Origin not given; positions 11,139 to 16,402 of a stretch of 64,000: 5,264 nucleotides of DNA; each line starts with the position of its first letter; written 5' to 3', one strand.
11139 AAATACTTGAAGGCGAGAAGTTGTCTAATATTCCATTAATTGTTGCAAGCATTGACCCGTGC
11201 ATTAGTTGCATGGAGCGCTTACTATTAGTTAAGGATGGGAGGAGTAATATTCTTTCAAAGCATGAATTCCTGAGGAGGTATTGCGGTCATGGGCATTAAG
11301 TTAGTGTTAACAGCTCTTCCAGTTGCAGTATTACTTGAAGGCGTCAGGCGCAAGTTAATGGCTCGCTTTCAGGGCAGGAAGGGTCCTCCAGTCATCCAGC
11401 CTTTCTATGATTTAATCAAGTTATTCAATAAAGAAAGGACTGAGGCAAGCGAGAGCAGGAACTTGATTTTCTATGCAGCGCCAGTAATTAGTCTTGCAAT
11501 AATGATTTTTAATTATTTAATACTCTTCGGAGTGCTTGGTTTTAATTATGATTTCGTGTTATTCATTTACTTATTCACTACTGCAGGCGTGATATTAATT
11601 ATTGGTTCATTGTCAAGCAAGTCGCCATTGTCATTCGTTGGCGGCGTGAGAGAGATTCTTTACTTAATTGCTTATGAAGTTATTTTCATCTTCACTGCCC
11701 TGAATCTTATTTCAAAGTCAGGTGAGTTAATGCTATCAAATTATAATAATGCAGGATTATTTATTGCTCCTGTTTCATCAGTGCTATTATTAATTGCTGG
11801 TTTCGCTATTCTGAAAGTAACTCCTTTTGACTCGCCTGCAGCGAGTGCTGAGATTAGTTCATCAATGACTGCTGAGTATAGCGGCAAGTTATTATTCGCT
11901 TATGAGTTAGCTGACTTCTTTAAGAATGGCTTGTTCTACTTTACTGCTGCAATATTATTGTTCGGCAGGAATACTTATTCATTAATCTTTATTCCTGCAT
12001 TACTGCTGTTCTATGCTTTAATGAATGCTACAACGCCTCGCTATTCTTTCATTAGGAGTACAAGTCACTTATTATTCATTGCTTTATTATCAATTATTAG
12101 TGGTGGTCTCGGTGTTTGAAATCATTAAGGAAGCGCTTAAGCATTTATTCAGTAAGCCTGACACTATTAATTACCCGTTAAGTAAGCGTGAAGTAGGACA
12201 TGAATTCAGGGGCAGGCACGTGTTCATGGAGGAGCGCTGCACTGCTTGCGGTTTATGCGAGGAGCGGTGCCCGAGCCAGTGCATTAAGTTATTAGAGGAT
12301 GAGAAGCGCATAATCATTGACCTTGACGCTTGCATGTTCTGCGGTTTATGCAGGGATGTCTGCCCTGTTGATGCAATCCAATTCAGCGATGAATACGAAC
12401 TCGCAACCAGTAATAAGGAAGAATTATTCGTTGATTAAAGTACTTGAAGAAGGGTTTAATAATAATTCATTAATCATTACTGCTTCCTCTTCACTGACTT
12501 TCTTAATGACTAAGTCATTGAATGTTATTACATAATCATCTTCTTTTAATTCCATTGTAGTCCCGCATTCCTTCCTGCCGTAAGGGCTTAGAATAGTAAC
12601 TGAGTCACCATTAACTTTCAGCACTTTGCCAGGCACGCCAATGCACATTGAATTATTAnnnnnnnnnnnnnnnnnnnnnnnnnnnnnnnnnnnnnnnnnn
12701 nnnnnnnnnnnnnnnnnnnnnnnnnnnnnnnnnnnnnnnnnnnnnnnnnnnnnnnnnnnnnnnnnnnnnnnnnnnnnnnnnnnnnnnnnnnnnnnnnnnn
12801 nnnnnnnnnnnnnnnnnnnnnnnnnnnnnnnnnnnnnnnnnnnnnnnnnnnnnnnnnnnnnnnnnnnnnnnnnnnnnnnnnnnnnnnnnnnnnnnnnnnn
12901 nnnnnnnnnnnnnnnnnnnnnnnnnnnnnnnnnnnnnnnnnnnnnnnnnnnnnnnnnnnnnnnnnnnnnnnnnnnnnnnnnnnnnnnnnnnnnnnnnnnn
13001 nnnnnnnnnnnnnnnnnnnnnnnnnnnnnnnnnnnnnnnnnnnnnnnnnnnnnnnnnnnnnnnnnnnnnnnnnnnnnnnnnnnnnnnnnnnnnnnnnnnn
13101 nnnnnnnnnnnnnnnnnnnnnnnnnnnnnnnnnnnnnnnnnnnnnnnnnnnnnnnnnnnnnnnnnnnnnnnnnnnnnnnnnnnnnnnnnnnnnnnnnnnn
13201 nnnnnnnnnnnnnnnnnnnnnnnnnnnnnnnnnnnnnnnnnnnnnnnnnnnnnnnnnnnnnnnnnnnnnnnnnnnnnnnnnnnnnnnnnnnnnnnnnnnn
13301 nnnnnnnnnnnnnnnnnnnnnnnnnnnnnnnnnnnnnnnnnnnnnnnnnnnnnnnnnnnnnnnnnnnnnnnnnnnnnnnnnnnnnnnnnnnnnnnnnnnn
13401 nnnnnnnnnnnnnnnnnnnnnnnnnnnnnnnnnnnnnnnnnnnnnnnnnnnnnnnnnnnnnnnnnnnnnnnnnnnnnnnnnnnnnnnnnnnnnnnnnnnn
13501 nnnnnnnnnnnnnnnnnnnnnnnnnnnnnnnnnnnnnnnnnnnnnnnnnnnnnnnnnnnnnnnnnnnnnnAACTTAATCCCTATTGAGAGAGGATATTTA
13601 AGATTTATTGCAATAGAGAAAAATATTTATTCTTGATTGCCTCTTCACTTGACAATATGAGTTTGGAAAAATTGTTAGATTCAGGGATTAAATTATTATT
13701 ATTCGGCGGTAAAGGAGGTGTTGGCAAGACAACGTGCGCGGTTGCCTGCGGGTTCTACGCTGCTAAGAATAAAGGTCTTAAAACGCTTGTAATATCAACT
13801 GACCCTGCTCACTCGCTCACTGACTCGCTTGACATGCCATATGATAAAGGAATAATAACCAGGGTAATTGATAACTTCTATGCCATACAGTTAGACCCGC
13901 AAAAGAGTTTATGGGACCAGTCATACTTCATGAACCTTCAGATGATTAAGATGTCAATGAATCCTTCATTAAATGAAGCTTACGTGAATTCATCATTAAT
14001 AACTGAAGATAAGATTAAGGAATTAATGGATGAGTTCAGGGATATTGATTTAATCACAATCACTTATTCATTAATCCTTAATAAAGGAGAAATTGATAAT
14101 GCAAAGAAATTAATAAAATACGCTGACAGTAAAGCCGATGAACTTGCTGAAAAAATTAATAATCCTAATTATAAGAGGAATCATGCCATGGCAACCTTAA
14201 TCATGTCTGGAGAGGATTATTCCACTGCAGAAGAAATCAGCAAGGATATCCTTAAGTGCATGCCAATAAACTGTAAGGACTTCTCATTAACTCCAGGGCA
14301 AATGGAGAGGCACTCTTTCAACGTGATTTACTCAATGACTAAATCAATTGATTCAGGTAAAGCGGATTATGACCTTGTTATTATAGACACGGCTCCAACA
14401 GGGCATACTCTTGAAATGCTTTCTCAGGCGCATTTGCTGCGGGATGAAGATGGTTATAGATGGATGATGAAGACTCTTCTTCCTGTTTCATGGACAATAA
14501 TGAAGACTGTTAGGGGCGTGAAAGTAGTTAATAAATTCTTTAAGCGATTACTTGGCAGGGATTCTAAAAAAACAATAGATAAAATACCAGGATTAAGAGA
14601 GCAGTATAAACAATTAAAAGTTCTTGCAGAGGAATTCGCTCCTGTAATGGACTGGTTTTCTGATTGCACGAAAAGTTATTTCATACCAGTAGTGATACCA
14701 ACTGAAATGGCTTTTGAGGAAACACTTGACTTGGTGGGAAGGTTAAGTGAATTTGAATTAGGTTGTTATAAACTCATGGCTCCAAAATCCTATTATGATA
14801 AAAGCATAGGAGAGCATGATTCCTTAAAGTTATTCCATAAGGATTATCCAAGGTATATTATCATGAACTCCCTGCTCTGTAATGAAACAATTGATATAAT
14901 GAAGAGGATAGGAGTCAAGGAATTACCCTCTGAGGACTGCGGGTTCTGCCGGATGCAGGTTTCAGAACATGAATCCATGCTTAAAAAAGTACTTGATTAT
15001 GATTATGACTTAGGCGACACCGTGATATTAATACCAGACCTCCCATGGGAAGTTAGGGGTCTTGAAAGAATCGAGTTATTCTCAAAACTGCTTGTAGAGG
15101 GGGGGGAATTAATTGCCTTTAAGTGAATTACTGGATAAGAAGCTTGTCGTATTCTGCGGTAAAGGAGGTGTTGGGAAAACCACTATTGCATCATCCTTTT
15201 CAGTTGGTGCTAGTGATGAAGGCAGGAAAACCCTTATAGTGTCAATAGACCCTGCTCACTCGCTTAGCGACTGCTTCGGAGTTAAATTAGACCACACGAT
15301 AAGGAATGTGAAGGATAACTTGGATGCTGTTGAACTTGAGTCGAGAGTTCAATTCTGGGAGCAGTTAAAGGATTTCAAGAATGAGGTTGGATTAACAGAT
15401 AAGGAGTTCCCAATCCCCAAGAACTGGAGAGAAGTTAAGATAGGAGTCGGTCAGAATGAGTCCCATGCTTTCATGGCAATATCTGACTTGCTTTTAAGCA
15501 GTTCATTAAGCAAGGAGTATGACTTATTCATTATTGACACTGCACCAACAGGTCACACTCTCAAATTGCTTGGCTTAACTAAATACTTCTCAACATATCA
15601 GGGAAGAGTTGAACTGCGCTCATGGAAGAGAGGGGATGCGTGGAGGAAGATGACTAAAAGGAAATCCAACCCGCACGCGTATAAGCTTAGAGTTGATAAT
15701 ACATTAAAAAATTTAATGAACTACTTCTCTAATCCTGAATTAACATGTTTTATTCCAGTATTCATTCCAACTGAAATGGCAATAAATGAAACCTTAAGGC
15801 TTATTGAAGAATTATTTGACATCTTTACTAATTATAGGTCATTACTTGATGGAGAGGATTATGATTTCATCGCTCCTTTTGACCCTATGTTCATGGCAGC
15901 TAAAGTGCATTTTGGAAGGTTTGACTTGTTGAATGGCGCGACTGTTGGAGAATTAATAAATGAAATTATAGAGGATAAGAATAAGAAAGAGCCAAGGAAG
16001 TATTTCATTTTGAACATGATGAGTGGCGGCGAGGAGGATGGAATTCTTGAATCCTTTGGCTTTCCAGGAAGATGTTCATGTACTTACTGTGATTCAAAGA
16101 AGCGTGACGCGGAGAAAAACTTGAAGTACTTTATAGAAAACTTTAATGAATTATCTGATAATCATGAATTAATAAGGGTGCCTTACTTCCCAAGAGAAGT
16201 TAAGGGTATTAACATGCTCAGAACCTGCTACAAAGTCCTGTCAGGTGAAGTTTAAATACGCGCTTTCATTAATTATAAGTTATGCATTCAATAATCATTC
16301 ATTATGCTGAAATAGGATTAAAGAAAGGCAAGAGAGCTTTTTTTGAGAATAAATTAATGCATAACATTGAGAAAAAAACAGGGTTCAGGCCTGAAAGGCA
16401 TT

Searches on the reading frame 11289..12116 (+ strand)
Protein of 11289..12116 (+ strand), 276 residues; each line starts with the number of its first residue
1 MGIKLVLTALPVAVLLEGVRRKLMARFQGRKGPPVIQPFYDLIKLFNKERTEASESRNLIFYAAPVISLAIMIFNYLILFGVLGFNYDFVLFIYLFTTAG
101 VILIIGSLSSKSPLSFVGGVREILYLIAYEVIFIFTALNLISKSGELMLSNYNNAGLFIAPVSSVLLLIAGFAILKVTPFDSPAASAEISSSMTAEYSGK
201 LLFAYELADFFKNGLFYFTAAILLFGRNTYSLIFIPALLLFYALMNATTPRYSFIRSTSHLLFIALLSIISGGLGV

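Call 96: search_protein_families(library=pfam, proteins=[window:11289-12116:+], max_evalue=0.00001)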
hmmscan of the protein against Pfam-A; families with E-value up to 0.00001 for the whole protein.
window:11289-12116:+ (276 aa): 1 family
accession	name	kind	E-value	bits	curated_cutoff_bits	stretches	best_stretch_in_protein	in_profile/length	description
PF00146.26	NADHdh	-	3.6e-39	135.3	27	1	6-254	7-275/298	NADH dehydrogenase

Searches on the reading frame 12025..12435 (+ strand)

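Call 96: search_protein_families(library=pfam, proteins=[window:12025-12435:+], max_evalue=0.00001)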
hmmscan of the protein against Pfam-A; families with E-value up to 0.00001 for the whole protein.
window:12025-12435:+ (137 aa): 9 families
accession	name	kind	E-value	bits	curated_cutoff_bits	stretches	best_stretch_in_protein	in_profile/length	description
PF00037.32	Fer4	-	1.7e-15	56.5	21.1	2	96-119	1-24/24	4Fe-4S binding domain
PF14697.11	Fer4_21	-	3.4e-10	40.3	35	1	69-119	5-58/59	4Fe-4S dicluster domain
PF13237.11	Fer4_10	-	4.7e-10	39.7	25.5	1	66-114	3-53/53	4Fe-4S dicluster domain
PF12838.12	Fer4_7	-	9.4e-10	39.2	27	1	71-117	1-52/52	4Fe-4S dicluster domain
PF12797.12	Fer4_2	-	3.3e-09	36.5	24.5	0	95-115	2-22/22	4Fe-4S binding domain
PF13187.11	Fer4_9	-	4.7e-09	36.6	27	1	71-118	1-52/52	4Fe-4S dicluster domain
PF13183.11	Fer4_8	-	2.4e-08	34.8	27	0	100-116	2-18/68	4Fe-4S dicluster domain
PF13534.11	Fer4_17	-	6.8e-07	30.2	22.2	0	68-85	42-59/61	4Fe-4S dicluster domain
PF13484.11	Fer4_16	-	1.2e-06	29.6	30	0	103-127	2-25/66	4Fe-4S double cluster binding domain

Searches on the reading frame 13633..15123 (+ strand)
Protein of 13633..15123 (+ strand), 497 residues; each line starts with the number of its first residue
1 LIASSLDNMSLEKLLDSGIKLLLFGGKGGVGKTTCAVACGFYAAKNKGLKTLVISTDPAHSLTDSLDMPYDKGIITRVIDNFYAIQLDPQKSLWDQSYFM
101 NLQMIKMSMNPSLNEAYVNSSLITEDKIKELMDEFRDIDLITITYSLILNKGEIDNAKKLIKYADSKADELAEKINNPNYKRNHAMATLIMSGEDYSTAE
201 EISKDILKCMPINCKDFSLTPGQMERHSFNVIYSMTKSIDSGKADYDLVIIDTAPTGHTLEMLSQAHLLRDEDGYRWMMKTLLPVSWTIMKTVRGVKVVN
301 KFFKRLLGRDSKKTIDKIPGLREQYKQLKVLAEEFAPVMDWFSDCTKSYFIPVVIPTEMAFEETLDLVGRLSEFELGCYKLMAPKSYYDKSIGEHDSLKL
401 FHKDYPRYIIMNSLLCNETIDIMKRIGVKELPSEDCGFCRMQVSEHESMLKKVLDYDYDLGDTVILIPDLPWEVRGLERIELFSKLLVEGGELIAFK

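Call 96: search_protein_families(library=pfam, proteins=[window:13633-15123:+], max_evalue=0.00001)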
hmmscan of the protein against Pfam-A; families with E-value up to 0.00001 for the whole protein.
window:13633-15123:+ (497 aa): 3 families
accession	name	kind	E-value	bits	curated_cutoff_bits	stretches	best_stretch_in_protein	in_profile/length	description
PF02374.21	ArsA_ATPase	-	4.8e-40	138.1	24.3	2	20-96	2-71/305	Anion-transporting ATPase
PF13614.12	AAA_31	-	8.6e-11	42.5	27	1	26-136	9-115/177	AAA domain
PF01656.29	CbiA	-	1.2e-07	32.2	25.4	1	23-156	3-54/125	CobQ/CobB/MinD/ParA nucleotide binding domain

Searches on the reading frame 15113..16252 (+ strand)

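Call 96: search_protein_families(library=pfam, proteins=[window:15113-16252:+], max_evalue=0.00001)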
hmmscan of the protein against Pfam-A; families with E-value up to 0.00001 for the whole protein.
window:15113-16252:+ (380 aa): 3 families
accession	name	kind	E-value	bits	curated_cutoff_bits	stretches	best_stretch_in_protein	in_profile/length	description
PF02374.21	ArsA_ATPase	-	3.1e-49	168.3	24.3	1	10-235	2-231/305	Anion-transporting ATPase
PF13614.12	AAA_31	-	1e-10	42.3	27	1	11-155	4-137/177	AAA domain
PF01656.29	CbiA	-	7.5e-08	32.8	25.4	1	12-306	2-86/125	CobQ/CobB/MinD/ParA nucleotide binding domain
